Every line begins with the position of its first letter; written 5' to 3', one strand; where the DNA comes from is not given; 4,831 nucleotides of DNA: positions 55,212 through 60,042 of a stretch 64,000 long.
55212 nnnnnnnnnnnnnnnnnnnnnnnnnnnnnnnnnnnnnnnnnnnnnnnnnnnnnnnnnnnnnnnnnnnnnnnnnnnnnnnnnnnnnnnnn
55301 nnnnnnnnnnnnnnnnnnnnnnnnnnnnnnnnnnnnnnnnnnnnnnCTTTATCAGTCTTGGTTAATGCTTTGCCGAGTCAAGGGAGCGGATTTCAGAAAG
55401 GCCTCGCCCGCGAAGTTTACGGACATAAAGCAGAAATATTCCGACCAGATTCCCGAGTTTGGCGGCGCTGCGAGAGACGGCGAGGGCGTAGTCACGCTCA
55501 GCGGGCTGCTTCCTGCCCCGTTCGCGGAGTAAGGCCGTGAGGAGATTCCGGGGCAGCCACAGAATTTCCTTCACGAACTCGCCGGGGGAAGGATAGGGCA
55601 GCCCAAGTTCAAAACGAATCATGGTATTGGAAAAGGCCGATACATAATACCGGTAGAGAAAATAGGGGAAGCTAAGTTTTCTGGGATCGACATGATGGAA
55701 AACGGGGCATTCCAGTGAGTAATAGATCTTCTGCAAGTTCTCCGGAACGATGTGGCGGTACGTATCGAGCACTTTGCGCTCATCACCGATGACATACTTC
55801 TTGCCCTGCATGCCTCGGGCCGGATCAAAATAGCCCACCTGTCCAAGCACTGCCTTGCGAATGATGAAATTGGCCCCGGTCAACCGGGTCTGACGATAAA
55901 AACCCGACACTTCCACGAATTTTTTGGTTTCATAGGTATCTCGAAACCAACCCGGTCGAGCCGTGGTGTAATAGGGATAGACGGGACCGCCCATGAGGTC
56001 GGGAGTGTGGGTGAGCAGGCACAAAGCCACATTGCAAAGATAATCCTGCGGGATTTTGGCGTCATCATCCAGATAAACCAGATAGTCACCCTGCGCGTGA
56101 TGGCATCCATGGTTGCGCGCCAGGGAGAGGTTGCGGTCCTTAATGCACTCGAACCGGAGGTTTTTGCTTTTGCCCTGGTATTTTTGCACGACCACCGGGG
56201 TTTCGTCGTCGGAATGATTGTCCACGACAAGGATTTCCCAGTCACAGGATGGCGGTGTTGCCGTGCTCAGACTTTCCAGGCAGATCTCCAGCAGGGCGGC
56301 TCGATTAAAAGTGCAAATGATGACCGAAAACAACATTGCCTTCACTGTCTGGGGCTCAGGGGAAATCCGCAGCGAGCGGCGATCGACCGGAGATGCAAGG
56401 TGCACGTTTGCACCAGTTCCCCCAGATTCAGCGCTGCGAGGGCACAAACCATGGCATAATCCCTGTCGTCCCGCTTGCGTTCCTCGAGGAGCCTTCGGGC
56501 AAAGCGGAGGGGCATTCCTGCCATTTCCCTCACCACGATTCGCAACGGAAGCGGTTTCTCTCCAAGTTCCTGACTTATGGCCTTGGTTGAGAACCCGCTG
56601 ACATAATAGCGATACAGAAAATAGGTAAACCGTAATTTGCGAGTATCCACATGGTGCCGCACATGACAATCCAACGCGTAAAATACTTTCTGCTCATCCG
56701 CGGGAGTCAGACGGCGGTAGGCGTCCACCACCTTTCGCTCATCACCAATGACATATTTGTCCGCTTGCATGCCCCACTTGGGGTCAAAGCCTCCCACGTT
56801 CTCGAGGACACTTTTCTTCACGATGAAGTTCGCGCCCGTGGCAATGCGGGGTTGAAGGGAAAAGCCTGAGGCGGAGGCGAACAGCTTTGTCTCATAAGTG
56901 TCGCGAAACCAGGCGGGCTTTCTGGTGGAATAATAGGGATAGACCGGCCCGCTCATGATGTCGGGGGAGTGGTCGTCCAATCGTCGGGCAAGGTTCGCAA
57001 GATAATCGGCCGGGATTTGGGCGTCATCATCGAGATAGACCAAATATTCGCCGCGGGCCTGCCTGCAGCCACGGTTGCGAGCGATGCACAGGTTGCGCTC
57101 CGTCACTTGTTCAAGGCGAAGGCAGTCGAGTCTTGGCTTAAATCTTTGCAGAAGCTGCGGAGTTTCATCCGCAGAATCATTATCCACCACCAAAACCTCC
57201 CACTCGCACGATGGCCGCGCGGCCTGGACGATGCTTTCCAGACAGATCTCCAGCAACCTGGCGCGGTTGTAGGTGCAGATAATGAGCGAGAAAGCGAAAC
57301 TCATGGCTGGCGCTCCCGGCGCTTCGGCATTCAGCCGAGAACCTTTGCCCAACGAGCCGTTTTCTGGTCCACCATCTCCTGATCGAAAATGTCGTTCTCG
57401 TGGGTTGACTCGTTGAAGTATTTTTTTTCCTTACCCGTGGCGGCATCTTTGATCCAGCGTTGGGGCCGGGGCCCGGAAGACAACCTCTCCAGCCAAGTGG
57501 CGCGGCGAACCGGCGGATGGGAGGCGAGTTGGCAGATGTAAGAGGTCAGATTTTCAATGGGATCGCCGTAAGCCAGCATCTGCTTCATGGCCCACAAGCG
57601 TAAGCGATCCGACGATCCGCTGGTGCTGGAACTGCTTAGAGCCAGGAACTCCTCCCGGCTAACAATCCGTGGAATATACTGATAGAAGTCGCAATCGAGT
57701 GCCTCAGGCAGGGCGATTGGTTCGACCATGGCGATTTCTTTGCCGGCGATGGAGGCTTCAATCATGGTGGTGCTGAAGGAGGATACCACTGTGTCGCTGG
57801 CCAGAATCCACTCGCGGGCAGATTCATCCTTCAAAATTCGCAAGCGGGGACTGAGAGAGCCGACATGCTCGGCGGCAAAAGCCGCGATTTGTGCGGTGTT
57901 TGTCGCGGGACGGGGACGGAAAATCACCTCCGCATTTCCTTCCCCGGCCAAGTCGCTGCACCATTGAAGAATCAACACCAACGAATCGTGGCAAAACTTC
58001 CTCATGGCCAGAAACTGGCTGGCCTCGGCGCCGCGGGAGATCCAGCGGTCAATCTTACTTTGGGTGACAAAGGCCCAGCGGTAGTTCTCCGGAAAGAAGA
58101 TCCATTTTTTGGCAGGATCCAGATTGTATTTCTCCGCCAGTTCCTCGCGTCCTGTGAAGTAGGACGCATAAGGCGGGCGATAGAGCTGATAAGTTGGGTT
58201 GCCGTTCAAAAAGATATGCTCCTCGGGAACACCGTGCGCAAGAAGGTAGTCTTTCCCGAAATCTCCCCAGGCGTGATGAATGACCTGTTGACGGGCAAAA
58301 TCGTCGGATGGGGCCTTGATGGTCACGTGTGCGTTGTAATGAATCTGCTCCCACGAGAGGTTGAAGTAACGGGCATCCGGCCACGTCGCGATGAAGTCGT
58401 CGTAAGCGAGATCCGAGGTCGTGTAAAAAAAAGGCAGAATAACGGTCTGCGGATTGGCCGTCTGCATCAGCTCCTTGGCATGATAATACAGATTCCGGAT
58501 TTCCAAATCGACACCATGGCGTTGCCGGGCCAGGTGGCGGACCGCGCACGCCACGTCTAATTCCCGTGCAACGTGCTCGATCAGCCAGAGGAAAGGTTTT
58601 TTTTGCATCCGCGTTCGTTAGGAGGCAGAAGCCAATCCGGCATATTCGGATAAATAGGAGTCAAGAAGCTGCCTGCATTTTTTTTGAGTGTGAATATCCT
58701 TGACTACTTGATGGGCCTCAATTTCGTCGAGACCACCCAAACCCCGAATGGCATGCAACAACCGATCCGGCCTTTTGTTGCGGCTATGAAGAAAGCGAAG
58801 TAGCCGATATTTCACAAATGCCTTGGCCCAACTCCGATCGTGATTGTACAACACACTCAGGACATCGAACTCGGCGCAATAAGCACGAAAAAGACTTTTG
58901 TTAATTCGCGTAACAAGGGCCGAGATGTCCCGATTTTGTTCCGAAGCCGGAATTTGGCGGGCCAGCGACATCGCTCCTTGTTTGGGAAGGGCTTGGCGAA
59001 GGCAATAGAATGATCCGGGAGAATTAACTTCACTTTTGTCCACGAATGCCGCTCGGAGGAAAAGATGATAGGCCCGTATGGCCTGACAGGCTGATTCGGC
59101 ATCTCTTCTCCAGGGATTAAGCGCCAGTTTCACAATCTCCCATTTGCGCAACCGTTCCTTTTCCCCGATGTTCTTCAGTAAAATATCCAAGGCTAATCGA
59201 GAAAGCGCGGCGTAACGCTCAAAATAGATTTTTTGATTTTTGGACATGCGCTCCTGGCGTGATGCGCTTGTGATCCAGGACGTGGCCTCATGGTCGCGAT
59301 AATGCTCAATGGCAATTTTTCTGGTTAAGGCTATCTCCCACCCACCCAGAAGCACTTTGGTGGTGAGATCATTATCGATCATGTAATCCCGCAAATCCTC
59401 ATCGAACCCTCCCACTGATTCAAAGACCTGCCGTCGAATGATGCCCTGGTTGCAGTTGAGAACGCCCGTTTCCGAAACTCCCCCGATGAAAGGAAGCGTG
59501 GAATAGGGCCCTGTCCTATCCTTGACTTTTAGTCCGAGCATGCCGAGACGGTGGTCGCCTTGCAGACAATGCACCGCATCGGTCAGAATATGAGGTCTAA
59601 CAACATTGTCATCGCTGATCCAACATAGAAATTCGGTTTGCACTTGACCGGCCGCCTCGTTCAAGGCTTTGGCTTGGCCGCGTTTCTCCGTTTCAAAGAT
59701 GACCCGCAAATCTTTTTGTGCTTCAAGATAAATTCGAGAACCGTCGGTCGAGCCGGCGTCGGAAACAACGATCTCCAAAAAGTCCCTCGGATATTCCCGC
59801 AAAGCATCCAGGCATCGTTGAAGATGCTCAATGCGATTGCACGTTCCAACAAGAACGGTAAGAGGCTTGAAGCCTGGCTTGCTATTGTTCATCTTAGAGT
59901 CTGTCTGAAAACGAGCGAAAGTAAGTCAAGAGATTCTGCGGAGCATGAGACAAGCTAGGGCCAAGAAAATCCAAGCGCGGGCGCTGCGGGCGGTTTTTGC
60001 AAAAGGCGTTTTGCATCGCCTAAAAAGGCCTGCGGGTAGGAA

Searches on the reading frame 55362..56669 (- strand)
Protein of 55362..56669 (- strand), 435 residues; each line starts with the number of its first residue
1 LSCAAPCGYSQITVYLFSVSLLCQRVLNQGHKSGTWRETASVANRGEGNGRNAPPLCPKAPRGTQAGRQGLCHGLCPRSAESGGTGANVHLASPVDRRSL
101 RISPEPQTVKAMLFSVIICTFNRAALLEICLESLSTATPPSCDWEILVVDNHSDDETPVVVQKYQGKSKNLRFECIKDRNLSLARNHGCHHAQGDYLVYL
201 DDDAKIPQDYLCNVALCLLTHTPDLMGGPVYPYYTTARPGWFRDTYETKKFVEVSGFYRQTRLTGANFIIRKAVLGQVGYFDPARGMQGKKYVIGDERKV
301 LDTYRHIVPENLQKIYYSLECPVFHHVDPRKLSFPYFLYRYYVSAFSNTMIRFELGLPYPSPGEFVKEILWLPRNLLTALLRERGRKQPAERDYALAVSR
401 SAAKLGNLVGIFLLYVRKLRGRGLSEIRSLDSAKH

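Call 22: search_protein_families(library=pfam, proteins=[window:55362-56669:-], max_evalue=0.001)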
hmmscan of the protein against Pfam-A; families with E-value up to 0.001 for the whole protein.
window:55362-56669:- (435 aa): 4 families
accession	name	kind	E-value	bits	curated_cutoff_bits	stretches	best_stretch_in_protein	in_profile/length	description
PF00535.33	Glycos_transf_2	-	1.2e-24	87.5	23.3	1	115-275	1-164/168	Glycosyl transferase family 2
PF13641.12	Glyco_tranf_2_3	-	2.3e-08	34.8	27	1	114-287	3-183/230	Glycosyltransferase like family 2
PF13632.12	Glyco_trans_2_3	-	0.00012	22.4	27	1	197-284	2-92/198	Glycosyl transferase family group 2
PF10111.15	Glyco_tranf_2_2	-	0.00013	22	27.3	1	143-214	29-102/276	Glycosyltransferase like family 2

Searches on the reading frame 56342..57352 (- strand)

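Call 22: search_protein_families(library=pfam, proteins=[window:56342-57352:-], max_evalue=0.001)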
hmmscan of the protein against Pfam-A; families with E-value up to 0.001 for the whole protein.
window:56342-57352:- (336 aa): 5 families
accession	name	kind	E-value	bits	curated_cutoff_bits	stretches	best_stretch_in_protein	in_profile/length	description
PF00535.33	Glycos_transf_2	-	2.4e-29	102.8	23.3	1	22-186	1-167/168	Glycosyl transferase family 2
PF13641.12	Glyco_tranf_2_3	-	3.9e-09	37.3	27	1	21-198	3-186/230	Glycosyltransferase like family 2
PF13506.12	Glyco_transf_21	-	5.4e-09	36.2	21.7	1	93-193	23-124/174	Glycosyl transferase family 21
PF10111.15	Glyco_tranf_2_2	-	4.9e-08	33.2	27.3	1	22-194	1-187/276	Glycosyltransferase like family 2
PF13632.12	Glyco_trans_2_3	-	5.8e-06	26.7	27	1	104-192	2-92/198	Glycosyl transferase family group 2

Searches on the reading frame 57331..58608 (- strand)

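Call 22: search_protein_families(library=pfam, proteins=[window:57331-58608:-], max_evalue=0.001)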
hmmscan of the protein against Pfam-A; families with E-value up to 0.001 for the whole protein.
window:57331-58608:- (425 aa): 0 families

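Call 65: search_protein_families(library=ncbifam, proteins=[window:57331-58608:-], max_evalue=0.001)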
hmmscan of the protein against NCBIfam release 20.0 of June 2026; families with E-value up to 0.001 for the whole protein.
window:57331-58608:- (425 aa): 2 families
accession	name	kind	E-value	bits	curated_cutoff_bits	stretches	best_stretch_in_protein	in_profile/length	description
TIGR04396.2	surf_polysacc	subfamily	1.1e-22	80.9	125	1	9-319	4-310/427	surface carbohydrate biosynthesis protein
NF046086.1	BFO_1060_trans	domain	5e-13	48.9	200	1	9-297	5-291/365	BFO_1060 family glycosyltransferase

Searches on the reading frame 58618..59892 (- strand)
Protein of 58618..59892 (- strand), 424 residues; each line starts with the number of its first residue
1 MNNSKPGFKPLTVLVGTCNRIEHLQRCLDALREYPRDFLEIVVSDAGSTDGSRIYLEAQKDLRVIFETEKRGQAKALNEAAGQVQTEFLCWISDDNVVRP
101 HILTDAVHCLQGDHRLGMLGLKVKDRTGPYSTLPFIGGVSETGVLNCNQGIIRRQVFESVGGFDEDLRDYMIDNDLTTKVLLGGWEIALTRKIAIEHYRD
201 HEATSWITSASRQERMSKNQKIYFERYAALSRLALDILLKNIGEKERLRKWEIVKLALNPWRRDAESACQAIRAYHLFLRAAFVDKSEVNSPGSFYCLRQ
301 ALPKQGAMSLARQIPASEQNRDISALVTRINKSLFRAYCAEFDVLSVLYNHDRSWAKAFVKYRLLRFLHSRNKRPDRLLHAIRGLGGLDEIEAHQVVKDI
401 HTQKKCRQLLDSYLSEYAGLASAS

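Call 22: search_protein_families(library=pfam, proteins=[window:58618-59892:-], max_evalue=0.001)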
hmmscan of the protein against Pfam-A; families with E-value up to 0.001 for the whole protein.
window:58618-59892:- (424 aa): 2 families
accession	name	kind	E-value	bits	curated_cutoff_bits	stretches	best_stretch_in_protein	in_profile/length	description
PF00535.33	Glycos_transf_2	-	2.1e-17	64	23.3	1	12-111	1-104/168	Glycosyl transferase family 2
PF13641.12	Glyco_tranf_2_3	-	1.1e-08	35.8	27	1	10-124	2-124/230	Glycosyltransferase like family 2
